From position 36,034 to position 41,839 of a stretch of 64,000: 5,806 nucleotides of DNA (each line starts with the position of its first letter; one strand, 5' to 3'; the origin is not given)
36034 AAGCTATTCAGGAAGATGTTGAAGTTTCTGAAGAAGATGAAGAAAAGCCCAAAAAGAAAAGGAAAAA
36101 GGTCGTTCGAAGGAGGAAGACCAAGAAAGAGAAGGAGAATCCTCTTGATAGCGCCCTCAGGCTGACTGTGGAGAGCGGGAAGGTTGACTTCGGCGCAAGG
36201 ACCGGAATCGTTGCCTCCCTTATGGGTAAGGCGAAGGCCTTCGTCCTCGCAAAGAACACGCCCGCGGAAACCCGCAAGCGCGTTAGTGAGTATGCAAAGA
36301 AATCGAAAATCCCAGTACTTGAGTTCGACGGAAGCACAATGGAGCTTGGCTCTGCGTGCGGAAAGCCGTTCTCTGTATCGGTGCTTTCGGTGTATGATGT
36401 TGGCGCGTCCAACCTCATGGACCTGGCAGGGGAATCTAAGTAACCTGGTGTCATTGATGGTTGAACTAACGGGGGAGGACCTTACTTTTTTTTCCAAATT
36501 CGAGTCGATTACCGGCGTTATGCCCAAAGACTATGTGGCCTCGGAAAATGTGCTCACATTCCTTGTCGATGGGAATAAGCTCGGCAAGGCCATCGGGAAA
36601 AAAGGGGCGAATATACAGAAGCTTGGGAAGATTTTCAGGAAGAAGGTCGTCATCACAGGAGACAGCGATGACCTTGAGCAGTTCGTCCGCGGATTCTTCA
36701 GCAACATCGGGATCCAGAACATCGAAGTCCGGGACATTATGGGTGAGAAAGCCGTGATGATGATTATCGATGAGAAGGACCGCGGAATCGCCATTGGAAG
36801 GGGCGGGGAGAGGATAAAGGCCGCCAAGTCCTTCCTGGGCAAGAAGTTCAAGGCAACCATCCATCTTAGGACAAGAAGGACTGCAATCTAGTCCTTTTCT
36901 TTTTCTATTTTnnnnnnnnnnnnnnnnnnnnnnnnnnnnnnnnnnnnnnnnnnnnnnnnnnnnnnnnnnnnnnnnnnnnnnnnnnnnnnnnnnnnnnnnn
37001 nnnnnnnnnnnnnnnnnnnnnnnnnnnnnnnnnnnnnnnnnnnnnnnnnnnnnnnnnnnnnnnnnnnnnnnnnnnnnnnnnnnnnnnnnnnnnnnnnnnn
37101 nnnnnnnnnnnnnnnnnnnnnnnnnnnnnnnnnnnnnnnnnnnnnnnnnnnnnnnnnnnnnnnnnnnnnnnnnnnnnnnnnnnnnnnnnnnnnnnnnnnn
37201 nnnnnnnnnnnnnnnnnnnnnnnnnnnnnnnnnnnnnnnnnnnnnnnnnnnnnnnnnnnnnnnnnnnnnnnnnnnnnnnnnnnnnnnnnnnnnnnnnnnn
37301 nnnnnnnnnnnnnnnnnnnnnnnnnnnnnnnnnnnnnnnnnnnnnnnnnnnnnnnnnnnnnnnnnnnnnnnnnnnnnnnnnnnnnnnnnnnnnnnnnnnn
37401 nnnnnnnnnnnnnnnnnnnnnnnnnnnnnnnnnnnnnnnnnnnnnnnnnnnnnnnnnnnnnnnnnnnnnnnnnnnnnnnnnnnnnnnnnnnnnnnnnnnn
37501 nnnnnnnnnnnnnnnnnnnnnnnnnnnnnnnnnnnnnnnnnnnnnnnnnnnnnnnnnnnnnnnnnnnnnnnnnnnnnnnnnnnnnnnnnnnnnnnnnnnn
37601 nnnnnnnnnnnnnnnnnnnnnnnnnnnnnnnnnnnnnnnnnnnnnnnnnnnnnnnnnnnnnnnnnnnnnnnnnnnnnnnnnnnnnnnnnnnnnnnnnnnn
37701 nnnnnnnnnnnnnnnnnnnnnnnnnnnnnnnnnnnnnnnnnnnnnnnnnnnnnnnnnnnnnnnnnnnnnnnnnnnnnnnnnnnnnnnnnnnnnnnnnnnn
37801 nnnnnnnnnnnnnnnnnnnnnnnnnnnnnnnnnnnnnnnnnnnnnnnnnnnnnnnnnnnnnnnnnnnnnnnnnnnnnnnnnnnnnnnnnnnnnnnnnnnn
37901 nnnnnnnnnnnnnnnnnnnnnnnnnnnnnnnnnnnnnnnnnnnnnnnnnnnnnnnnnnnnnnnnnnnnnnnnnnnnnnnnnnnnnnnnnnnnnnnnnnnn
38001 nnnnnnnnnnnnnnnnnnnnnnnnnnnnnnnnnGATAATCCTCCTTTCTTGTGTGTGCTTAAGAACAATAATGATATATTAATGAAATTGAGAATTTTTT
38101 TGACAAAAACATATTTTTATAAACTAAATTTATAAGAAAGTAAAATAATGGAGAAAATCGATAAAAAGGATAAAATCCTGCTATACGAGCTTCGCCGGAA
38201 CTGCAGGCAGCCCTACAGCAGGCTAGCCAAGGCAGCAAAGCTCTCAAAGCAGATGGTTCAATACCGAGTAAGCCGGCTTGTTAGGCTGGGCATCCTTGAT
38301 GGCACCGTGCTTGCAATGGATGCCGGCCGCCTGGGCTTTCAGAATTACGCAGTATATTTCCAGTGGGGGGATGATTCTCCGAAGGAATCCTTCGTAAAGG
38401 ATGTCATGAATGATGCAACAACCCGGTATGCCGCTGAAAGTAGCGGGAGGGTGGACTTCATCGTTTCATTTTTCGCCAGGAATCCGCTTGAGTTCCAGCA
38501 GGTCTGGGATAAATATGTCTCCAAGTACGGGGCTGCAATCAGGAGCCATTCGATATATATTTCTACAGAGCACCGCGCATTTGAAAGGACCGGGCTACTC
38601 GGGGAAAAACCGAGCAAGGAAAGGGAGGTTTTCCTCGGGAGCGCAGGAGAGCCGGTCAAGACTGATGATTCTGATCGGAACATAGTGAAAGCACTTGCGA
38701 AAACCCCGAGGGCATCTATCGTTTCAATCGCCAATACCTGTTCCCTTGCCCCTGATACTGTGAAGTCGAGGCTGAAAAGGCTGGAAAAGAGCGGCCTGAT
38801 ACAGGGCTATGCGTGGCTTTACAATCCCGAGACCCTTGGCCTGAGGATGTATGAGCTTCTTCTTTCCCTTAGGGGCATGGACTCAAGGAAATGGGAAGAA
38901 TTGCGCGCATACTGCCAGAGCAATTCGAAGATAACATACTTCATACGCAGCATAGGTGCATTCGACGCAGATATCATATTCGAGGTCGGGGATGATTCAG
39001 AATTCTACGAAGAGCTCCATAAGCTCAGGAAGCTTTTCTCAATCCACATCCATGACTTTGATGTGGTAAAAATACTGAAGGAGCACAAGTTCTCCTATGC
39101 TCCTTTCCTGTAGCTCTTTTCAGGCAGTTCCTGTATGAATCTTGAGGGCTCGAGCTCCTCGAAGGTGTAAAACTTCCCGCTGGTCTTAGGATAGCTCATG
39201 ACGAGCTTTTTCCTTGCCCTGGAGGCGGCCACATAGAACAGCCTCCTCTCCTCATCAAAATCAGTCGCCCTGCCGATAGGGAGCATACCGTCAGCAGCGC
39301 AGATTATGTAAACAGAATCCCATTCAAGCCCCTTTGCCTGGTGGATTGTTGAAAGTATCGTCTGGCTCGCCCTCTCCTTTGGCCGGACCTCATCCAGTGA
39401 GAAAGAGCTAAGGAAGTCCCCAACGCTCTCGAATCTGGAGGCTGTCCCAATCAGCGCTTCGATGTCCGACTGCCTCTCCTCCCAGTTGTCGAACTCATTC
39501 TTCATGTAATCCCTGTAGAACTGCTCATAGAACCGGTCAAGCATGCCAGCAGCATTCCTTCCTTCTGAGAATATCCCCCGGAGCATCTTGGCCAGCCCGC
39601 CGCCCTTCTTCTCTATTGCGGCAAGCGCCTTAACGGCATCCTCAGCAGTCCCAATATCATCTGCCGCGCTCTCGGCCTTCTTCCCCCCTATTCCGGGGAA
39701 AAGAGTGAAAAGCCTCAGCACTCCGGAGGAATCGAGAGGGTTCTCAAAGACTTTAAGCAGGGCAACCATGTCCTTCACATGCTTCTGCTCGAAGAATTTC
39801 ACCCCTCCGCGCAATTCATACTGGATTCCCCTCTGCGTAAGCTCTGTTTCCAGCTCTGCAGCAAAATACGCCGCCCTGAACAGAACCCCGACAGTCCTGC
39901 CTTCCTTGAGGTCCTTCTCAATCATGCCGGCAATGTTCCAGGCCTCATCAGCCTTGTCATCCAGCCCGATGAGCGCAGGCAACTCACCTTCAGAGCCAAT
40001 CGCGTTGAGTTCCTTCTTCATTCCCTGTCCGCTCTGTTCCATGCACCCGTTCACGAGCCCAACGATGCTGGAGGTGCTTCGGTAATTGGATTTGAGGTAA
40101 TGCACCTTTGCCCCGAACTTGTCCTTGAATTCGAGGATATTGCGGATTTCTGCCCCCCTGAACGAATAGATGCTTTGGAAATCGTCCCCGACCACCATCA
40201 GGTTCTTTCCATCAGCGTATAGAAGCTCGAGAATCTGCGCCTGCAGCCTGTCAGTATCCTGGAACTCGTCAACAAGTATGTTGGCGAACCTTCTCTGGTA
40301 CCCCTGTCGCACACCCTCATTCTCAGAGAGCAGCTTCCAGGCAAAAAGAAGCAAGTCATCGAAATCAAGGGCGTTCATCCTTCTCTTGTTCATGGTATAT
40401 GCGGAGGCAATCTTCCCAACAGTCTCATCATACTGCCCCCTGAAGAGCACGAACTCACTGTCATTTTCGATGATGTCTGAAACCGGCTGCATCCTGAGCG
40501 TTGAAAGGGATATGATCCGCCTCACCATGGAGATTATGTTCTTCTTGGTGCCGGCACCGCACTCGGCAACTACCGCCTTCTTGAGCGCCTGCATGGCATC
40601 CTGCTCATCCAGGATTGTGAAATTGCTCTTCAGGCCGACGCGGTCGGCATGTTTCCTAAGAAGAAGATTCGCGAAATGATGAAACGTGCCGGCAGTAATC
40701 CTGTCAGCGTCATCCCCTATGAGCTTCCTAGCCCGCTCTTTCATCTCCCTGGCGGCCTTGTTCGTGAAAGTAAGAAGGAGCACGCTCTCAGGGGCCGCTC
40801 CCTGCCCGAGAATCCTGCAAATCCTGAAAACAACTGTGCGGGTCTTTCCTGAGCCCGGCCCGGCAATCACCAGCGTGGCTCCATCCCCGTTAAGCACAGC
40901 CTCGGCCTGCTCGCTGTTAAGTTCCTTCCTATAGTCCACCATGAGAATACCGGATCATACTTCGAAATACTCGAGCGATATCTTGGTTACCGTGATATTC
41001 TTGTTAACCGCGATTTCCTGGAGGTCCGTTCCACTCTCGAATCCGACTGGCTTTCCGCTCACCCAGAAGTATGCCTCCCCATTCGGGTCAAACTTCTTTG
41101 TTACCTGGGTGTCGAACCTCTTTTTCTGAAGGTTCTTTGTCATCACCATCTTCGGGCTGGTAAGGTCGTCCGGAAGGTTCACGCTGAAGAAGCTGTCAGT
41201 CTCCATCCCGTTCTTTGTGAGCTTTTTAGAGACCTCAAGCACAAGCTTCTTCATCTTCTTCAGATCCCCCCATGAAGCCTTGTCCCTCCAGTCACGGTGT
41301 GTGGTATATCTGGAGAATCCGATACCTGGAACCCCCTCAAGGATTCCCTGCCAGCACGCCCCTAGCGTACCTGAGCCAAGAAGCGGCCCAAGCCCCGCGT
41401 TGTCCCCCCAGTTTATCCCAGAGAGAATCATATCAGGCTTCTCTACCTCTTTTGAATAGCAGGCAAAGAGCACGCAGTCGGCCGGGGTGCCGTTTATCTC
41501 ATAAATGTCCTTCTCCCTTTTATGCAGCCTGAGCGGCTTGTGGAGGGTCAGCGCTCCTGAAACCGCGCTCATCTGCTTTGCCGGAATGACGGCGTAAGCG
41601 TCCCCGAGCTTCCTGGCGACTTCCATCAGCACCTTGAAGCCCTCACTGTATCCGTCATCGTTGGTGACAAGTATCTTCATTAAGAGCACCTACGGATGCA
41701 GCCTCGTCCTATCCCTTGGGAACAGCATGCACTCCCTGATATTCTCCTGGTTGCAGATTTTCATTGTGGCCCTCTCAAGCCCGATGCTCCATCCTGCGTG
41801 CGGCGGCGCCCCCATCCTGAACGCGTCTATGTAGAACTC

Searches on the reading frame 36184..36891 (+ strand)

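Call 91: search_protein_families(library=pfam, proteins=[window:36184-36891:+], max_evalue=0.00001)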
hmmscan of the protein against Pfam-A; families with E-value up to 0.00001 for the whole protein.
window:36184-36891:+ (235 aa): 3 families
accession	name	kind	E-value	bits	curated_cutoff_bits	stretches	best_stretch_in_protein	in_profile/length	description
PF07650.23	KH_2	-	6.1e-12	45.6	22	1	172-228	10-68/78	KH domain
PF13184.12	KH_5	-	1.6e-06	28.6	27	0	127-182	8-69/69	NusA-like KH domain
PF13083.13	KH_KhpA-B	-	1.9e-06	28.1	32.1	0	164-214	4-54/73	KhpA/KhpB, KH domain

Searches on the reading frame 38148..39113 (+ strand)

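Call 92: search_protein_families(library=pfam, proteins=[window:38148-39113:+], max_evalue=0.00001)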
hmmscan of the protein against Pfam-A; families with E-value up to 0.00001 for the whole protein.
window:38148-39113:+ (321 aa): 2 families
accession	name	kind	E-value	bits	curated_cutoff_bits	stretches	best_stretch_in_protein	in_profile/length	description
PF13412.12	HTH_24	-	1.2e-20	73.3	21.9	2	173-219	2-48/48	Winged helix-turn-helix DNA-binding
PF13404.12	HTH_AsnC-type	-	1.3e-18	66.9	27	2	4-44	1-41/42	AsnC-type helix-turn-helix domain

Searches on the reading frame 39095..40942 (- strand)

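Call 92: search_protein_families(library=pfam, proteins=[window:39095-40942:-], max_evalue=0.00001)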
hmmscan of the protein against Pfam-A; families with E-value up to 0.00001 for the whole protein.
window:39095-40942:- (615 aa): 6 families
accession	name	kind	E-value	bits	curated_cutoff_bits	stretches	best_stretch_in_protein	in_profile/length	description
PF00580.27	UvrD-helicase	-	1.1e-75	255.2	23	1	8-276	1-270/271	UvrD/REP helicase N-terminal domain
PF13361.12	UvrD_C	-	1.1e-45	157.1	25.6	2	496-585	263-348/350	UvrD-like helicase C-terminal domain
PF13245.12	AAA_19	-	2e-22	80.3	25.1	1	14-262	3-134/134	AAA domain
PF13538.12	UvrD_C_2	-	1.5e-11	44.4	27.4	1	531-582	5-51/52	UvrD-like helicase C-terminal domain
PF01443.25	Viral_helicase1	-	3.1e-07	30.9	21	0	528-581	178-225/228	Viral superfamily 1 RNA helicase core domain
PF13604.12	AAA_30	-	2.7e-06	27.7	27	0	8-116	2-99/191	AAA domain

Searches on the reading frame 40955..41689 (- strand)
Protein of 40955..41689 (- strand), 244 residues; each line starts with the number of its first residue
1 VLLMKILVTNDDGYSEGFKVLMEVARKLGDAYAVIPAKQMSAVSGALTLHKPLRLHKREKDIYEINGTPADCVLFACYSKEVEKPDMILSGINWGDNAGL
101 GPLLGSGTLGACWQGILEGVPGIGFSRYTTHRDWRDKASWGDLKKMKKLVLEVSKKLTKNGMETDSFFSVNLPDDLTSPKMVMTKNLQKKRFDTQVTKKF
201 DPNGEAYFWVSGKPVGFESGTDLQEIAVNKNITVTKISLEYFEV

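Call 92: search_protein_families(library=pfam, proteins=[window:40955-41689:-], max_evalue=0.00001)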
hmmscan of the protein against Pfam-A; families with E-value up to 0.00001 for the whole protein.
window:40955-41689:- (244 aa): 1 family
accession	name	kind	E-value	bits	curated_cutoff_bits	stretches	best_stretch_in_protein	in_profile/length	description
PF01975.23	SurE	-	6e-40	137.5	22.1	1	6-187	1-183/189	Survival protein SurE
